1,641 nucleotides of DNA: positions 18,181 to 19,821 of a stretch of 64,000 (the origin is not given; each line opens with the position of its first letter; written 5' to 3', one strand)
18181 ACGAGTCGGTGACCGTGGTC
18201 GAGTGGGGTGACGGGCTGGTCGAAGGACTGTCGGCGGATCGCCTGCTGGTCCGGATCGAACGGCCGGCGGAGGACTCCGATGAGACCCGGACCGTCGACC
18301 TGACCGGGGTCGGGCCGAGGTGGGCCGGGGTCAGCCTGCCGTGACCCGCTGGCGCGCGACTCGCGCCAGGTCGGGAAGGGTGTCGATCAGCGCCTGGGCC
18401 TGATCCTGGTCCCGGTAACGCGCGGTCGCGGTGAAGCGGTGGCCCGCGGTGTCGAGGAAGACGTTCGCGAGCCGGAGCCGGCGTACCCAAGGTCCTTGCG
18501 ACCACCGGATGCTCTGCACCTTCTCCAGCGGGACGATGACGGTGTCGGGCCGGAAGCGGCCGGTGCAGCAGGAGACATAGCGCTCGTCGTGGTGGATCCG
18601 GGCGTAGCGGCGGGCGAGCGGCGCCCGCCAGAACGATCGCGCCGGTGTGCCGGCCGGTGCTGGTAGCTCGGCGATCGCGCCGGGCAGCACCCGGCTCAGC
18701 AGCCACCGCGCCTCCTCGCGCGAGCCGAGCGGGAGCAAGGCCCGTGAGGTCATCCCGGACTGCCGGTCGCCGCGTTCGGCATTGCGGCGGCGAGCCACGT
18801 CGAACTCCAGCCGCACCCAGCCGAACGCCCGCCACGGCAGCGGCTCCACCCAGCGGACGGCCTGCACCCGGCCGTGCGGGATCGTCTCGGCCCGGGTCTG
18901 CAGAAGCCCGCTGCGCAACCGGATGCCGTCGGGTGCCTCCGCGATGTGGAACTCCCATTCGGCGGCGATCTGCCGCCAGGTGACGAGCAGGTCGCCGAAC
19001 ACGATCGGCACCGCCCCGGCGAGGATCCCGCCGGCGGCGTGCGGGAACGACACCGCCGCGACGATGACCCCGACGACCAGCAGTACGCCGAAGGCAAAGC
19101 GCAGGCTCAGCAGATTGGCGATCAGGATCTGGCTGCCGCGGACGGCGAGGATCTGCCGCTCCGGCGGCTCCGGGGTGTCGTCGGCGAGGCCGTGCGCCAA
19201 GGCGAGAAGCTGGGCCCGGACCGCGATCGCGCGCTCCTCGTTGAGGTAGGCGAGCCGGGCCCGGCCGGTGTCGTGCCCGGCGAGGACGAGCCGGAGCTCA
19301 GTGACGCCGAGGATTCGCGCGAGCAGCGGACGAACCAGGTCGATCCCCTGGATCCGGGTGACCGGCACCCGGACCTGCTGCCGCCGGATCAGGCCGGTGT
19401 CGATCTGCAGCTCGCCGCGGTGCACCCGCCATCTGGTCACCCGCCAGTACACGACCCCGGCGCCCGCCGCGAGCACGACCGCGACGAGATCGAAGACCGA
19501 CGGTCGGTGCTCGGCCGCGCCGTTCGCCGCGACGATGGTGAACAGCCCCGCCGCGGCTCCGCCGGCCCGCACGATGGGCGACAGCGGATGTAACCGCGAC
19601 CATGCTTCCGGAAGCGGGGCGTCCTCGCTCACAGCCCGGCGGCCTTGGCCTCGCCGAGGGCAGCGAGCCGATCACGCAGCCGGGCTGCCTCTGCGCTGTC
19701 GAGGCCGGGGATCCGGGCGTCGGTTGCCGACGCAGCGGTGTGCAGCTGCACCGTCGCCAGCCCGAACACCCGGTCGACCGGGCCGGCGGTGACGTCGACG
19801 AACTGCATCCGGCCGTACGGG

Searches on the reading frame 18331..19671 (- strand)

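Call 72: search_protein_families(library=pfam, proteins=[window:18331-19671:-], max_evalue=0.0001)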
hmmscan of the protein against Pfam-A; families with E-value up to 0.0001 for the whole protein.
window:18331-19671:- (446 aa): 1 family
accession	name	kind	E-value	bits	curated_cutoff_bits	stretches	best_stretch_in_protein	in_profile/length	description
PF03703.20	bPH_2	-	7.6e-34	116.2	22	2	76-155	1-78/78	Bacterial PH domain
